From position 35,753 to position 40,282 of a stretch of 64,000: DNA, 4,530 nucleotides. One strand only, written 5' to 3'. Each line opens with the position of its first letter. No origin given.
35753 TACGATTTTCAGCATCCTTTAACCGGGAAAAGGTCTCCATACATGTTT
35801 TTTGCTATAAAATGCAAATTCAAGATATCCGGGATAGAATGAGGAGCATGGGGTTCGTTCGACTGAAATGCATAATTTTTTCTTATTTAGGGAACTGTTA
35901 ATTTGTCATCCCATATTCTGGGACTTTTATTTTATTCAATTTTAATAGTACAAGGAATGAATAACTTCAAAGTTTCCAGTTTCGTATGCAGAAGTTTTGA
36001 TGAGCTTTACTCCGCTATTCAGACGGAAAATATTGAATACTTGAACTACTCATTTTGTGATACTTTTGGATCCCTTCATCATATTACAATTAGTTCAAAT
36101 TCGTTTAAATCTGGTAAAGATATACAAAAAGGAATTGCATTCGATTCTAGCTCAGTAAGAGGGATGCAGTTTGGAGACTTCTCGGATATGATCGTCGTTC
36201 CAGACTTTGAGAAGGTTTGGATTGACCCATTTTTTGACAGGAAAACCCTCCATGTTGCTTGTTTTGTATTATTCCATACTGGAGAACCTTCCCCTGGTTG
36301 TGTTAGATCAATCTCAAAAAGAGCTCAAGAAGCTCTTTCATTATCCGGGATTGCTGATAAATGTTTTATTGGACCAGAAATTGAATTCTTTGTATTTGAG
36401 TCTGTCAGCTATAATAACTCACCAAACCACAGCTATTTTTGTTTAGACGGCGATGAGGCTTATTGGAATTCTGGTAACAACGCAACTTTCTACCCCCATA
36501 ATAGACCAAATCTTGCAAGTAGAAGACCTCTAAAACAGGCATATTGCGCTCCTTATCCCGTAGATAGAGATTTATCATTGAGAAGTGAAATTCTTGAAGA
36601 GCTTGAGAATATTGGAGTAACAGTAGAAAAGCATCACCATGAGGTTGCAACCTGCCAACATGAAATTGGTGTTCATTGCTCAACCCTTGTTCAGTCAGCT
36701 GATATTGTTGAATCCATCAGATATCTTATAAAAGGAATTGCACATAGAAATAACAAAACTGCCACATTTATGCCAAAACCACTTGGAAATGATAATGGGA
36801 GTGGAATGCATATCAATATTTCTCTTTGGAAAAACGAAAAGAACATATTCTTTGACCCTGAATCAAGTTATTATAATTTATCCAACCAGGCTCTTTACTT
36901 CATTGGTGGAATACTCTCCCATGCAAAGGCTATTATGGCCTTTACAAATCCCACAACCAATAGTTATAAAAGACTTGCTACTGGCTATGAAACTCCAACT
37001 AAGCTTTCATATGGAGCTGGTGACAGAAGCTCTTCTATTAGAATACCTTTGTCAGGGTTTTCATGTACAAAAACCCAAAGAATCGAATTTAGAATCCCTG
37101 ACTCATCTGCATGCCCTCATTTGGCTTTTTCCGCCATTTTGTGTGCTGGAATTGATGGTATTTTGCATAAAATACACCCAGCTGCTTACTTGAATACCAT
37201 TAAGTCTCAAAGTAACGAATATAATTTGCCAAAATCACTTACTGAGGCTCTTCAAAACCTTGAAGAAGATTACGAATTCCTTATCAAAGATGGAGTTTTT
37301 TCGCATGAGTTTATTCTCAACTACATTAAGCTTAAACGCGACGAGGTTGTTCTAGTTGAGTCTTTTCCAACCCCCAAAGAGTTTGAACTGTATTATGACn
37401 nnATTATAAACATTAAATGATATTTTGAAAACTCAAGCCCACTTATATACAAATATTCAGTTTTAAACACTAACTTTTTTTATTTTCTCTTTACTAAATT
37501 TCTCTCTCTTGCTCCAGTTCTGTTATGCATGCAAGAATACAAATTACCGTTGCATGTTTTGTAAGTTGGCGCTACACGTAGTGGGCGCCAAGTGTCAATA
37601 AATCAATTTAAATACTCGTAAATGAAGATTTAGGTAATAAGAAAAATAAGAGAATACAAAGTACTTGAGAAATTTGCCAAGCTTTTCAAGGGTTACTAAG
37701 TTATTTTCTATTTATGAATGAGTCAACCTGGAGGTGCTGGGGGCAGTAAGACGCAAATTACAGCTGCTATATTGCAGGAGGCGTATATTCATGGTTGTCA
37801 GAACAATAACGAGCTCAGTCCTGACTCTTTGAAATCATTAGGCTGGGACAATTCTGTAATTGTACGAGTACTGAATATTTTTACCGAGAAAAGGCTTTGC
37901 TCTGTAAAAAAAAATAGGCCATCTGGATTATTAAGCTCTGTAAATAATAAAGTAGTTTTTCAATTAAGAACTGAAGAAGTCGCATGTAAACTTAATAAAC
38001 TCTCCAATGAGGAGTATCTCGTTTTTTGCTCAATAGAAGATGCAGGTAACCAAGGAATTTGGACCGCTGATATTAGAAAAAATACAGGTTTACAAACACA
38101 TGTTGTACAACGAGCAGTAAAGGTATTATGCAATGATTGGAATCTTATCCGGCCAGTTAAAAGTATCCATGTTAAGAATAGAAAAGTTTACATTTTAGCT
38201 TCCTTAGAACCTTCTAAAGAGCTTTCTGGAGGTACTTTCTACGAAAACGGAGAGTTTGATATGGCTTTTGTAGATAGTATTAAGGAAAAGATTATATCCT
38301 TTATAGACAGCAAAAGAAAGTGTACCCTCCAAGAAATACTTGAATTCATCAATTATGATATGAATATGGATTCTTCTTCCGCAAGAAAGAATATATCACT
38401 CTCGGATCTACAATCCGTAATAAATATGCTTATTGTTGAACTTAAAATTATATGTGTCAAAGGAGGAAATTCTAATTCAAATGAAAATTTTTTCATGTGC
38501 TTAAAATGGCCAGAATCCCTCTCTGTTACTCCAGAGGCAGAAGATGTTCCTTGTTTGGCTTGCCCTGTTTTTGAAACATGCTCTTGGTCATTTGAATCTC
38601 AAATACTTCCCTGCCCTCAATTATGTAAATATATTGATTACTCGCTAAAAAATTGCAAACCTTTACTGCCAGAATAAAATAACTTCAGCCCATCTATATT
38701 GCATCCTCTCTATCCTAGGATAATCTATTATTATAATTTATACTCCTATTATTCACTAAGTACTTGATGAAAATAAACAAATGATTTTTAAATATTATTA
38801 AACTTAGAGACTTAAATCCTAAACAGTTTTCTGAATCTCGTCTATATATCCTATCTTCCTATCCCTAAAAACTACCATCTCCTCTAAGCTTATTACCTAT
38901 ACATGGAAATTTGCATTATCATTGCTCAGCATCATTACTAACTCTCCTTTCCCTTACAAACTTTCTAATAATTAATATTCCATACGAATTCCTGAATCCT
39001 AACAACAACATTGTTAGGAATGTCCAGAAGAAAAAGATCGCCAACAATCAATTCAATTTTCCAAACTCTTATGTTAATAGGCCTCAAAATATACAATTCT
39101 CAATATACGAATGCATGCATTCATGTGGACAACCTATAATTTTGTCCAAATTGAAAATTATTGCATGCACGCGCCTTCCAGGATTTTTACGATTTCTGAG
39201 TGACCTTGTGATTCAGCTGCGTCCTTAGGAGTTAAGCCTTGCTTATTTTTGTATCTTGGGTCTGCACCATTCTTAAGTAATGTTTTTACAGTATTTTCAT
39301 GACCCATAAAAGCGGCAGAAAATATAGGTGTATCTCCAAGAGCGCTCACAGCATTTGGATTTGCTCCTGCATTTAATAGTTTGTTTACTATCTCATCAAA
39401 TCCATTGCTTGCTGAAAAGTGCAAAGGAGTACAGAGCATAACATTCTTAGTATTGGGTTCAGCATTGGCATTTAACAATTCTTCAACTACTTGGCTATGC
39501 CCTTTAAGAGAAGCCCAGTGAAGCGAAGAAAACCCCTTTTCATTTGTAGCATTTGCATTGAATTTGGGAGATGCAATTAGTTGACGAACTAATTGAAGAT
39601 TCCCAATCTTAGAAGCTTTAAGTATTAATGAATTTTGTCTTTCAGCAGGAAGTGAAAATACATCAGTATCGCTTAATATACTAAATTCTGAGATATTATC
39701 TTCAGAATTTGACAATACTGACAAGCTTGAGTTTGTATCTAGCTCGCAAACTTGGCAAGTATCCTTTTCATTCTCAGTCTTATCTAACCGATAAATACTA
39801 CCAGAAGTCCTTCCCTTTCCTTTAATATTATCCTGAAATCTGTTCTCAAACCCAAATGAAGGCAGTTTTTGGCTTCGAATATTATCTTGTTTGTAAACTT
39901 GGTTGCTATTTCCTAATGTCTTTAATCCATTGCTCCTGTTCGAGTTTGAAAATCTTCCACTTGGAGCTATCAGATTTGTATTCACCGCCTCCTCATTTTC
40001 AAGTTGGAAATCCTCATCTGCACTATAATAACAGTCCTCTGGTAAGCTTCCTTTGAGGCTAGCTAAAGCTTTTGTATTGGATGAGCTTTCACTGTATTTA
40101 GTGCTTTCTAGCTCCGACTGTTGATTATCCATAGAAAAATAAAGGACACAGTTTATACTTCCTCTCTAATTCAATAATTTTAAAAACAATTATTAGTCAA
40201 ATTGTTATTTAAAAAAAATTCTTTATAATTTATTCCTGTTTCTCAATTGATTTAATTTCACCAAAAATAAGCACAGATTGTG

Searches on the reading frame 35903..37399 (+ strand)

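Call 54: search_protein_families(library=pfam, proteins=[window:35903-37399:+], max_evalue=0.00001)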
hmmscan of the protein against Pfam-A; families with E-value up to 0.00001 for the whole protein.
window:35903-37399:+ (499 aa): 2 families
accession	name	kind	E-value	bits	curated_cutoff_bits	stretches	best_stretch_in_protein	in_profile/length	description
PF00120.29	Gln-synt_C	-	7.1e-106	354.6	24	1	133-497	3-344/344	Glutamine synthetase, catalytic domain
PF03951.24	Gln-synt_N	-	7e-23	80.5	33.4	1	43-123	1-80/82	Glutamine synthetase, beta-Grasp domain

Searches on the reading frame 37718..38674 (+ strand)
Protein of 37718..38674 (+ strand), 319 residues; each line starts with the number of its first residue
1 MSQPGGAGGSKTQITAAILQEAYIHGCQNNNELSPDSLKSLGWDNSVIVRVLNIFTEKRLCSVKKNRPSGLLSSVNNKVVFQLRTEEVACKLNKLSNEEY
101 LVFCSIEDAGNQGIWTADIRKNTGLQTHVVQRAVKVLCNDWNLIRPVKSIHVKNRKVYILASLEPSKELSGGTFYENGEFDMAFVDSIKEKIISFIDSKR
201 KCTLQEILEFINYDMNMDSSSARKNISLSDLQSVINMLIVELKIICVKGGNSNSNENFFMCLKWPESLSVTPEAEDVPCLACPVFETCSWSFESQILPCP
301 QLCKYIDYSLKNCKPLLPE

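Call 54: search_protein_families(library=pfam, proteins=[window:37718-38674:+], max_evalue=0.00001)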
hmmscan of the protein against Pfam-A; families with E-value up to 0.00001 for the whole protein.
window:37718-38674:+ (319 aa): 1 family
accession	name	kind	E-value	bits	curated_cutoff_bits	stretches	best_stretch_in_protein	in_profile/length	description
PF05158.18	RNA_pol_Rpc34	-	6.4e-42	144.6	28.4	1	73-203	61-189/332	RNA polymerase Rpc34 subunit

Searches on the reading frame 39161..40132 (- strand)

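Call 54: search_protein_families(library=pfam, proteins=[window:39161-40132:-], max_evalue=0.00001)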
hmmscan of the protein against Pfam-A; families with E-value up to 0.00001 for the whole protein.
window:39161-40132:- (324 aa): 6 families
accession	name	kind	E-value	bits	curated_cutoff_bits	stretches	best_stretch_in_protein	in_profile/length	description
PF00023.36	Ank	-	2.1e-26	90.9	21.1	1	234-262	3-31/33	Ankyrin repeat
PF12796.13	Ank_2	-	1e-25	90.5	27.3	2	237-318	1-79/90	Ankyrin repeats (3 copies)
PF13637.12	Ank_4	-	6.2e-24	84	22.7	2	272-318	3-49/50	Ankyrin repeats (many copies)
PF13606.12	Ank_3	-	3.3e-16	57.9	22.3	0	234-261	3-30/30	Ankyrin repeat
PF13857.12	Ank_5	-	4.2e-16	59.3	27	1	192-237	8-53/56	Ankyrin repeats (many copies)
PF24521.3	Ank_KRIT1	-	4.4e-07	30.2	80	0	203-309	21-128/149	KRIT1 ankyrin-repeats domain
